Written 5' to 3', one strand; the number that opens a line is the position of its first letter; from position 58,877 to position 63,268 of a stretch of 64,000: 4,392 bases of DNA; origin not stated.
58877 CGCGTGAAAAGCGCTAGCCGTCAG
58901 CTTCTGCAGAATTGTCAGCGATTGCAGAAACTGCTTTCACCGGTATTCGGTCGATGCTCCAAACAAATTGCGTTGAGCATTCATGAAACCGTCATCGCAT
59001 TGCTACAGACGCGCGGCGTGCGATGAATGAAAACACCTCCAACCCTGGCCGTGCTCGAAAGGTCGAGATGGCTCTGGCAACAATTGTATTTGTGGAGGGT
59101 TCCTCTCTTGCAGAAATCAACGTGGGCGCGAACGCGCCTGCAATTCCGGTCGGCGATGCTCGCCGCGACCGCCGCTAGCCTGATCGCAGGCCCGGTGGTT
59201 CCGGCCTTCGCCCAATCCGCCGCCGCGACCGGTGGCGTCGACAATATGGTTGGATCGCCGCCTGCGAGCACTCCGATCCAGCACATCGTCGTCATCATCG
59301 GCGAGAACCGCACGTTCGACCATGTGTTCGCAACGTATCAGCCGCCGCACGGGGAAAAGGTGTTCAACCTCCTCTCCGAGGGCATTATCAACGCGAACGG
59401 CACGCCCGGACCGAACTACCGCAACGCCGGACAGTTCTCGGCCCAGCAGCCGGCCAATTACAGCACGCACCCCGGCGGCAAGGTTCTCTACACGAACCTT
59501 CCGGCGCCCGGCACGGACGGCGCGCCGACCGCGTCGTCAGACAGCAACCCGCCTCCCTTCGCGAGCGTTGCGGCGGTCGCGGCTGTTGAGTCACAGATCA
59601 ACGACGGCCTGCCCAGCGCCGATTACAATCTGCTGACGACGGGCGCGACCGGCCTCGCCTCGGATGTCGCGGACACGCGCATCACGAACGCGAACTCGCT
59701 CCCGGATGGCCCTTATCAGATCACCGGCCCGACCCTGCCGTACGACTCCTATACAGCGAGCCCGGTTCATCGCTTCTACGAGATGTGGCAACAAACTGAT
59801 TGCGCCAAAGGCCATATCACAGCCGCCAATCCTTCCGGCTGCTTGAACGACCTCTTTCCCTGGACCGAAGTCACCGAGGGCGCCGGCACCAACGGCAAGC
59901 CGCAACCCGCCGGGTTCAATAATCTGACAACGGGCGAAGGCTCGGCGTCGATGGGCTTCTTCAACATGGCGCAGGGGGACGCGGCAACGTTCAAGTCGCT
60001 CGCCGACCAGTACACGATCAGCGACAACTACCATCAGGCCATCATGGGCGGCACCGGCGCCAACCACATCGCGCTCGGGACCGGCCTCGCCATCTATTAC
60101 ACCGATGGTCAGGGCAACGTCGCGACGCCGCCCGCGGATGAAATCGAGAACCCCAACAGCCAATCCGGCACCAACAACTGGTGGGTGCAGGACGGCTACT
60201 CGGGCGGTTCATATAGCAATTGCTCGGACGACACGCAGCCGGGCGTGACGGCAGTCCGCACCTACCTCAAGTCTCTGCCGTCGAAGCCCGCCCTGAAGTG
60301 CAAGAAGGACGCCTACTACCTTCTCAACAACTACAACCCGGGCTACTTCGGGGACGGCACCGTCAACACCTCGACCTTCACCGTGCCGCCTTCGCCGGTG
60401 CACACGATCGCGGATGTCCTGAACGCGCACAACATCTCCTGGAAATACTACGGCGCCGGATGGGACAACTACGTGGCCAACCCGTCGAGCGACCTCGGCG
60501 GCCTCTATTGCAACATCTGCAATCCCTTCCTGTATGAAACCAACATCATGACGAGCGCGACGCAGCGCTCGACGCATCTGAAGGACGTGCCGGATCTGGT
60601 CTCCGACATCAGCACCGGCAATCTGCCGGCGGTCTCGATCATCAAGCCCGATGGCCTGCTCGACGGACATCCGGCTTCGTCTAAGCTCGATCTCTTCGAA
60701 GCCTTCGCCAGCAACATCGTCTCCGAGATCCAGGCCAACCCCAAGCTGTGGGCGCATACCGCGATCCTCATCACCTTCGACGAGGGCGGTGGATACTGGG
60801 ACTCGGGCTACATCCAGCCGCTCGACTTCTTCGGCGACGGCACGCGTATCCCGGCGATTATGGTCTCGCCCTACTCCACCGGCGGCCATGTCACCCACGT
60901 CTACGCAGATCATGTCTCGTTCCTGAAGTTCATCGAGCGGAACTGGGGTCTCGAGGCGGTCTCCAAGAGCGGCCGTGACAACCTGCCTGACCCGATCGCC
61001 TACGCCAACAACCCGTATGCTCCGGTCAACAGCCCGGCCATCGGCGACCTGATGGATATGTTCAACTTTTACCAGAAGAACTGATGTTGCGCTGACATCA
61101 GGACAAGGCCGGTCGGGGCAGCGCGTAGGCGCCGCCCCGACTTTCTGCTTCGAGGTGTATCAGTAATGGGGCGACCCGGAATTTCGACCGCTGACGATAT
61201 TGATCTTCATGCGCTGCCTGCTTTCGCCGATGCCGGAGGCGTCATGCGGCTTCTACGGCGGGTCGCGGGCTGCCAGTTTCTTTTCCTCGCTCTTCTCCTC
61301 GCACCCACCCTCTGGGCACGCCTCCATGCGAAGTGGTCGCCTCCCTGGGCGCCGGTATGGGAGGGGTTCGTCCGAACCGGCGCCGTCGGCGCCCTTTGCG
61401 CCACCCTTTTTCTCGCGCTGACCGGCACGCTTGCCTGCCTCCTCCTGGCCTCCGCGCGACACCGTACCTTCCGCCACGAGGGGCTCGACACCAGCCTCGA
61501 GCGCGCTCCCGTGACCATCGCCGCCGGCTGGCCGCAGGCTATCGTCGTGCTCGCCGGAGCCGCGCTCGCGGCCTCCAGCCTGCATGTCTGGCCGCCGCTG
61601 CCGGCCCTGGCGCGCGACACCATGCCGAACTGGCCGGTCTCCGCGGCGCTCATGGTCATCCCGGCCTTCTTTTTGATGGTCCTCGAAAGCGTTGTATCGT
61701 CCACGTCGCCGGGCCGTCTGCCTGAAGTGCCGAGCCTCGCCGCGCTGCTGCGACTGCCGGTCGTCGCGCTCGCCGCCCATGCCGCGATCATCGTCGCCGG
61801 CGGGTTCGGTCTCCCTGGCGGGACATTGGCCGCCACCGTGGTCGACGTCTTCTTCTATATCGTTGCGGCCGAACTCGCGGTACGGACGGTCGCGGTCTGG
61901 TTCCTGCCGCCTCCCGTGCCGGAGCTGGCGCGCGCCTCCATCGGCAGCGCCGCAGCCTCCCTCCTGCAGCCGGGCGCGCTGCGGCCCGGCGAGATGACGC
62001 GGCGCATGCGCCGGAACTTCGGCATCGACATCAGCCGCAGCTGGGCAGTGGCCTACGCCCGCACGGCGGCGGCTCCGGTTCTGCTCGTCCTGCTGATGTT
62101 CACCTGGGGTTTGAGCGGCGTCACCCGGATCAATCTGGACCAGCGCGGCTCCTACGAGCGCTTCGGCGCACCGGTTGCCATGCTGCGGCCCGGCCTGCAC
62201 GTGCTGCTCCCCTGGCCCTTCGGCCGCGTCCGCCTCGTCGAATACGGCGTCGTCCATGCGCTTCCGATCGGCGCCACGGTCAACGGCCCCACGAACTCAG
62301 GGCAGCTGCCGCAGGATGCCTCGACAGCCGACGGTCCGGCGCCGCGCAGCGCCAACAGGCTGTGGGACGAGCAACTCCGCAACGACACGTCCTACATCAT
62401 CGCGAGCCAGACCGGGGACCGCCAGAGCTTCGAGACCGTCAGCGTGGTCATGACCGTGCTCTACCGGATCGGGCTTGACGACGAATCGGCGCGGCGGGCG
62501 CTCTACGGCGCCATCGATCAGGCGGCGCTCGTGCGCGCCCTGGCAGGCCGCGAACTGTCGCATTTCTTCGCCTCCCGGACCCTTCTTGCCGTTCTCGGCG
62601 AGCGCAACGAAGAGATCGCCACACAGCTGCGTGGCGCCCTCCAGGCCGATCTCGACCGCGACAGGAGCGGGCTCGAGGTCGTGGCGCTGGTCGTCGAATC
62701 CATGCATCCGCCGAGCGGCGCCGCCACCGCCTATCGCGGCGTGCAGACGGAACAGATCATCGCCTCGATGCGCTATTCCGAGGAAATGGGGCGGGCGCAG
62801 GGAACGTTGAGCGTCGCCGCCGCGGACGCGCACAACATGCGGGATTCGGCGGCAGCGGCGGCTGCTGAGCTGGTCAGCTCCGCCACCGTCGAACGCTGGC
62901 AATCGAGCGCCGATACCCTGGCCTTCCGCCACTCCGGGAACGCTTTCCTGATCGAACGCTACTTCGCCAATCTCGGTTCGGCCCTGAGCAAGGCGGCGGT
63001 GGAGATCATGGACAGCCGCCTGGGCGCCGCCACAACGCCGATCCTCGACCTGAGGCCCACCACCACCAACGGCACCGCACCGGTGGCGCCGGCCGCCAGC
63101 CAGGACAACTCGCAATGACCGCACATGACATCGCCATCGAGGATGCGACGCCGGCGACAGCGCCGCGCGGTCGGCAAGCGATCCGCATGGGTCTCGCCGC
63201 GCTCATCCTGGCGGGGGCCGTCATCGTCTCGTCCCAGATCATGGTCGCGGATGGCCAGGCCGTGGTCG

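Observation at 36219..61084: Candidate undescribed system: plasmid-borne T2SS island interleaved with Tat-ferritin-like cargo genes, a methyltransferase/glycosyltransferase machine and cell-wall remodelling genes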

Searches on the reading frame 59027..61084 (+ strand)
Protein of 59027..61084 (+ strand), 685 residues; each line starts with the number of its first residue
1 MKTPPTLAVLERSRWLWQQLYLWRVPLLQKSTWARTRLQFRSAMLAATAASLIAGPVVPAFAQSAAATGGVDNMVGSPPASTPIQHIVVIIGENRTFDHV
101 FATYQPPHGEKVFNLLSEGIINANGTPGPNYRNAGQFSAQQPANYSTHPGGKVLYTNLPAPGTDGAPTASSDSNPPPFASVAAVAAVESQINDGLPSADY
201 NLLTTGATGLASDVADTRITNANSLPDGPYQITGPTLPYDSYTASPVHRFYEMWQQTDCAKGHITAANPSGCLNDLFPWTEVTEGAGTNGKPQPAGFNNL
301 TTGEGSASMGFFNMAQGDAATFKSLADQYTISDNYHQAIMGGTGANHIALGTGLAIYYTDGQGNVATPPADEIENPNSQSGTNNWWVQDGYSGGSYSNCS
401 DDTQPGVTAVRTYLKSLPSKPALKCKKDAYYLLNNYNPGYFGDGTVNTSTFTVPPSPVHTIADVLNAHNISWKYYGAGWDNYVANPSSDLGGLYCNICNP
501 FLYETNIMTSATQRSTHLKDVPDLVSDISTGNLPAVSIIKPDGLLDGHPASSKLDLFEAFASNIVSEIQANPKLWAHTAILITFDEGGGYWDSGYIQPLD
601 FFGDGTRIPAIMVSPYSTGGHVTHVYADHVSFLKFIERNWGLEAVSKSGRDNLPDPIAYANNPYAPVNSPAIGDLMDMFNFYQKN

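Call 4: search_protein_families(library=pfam, proteins=[window:59027-61084:+], max_evalue=0.01)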
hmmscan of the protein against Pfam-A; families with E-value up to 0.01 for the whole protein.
window:59027-61084:+ (685 aa): 1 family
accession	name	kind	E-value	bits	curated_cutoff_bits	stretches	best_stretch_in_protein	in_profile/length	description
PF04185.19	Phosphoesterase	-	8.4e-54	183.5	23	2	242-642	66-355/356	Phosphoesterase family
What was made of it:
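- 59027..61084 (+): AcpA/PLC-type phosphoesterase: a strain-specific neighbour and possible extra cargo, not a conserved member. PF04185 at 183 bits (call 4).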

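Call 72: search_protein_families(library=ncbifam, proteins=[window:59027-61084:+], max_evalue=0.001)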
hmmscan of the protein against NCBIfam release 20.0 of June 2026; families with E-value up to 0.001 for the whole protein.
window:59027-61084:+ (685 aa): 2 families
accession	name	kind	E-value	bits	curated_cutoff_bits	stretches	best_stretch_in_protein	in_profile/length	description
TIGR03397.1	acid_phos_Burk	subfamily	4.6e-47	161.3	362.75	1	304-645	121-455/483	acid phosphatase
TIGR03396.1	PC_PLC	equivalog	1.3e-39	136.2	580.25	4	459-592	213-343/688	phosphocholine-specific phospholipase C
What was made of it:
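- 59027..61084 (+): NCBIfam acid-phosphatase and PC-PLC models match below their cut-offs (call 72).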

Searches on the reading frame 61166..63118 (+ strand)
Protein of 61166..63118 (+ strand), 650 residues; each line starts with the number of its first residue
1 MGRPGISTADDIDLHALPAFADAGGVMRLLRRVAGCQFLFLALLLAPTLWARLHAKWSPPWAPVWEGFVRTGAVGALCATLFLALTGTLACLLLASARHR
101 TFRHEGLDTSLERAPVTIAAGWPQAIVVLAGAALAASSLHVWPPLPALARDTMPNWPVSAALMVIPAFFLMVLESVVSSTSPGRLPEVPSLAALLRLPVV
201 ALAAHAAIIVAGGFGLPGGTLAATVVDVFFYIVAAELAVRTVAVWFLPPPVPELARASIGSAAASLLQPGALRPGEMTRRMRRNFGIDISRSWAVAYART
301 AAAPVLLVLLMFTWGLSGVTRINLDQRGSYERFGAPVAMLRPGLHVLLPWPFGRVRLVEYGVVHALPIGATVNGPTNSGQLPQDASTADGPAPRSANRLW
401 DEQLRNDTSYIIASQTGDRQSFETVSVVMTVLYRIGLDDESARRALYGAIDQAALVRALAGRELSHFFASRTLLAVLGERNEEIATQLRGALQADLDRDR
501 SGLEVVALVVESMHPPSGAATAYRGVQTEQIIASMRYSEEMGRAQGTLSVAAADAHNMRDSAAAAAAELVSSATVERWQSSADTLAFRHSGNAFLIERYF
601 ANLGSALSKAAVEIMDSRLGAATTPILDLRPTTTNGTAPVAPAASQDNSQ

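Call 9: search_protein_families(library=pfam, proteins=[window:61166-63118:+], max_evalue=0.001)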
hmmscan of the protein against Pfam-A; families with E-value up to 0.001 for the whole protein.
window:61166-63118:+ (650 aa): 1 family
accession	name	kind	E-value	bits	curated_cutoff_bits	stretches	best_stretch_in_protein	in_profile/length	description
PF01145.31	Band_7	-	6.6e-11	43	23.6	1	322-540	3-172/176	SPFH domain / Band 7 family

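Call 72: search_protein_families(library=ncbifam, proteins=[window:61166-63118:+], max_evalue=0.001)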
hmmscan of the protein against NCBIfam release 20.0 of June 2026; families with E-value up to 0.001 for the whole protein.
window:61166-63118:+ (650 aa): 1 family
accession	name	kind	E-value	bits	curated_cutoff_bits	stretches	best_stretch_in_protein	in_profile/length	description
TIGR01933.1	hflK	equivalog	3.2e-08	33.3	159.4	1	323-575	5-207/261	FtsH protease activity modulator HflK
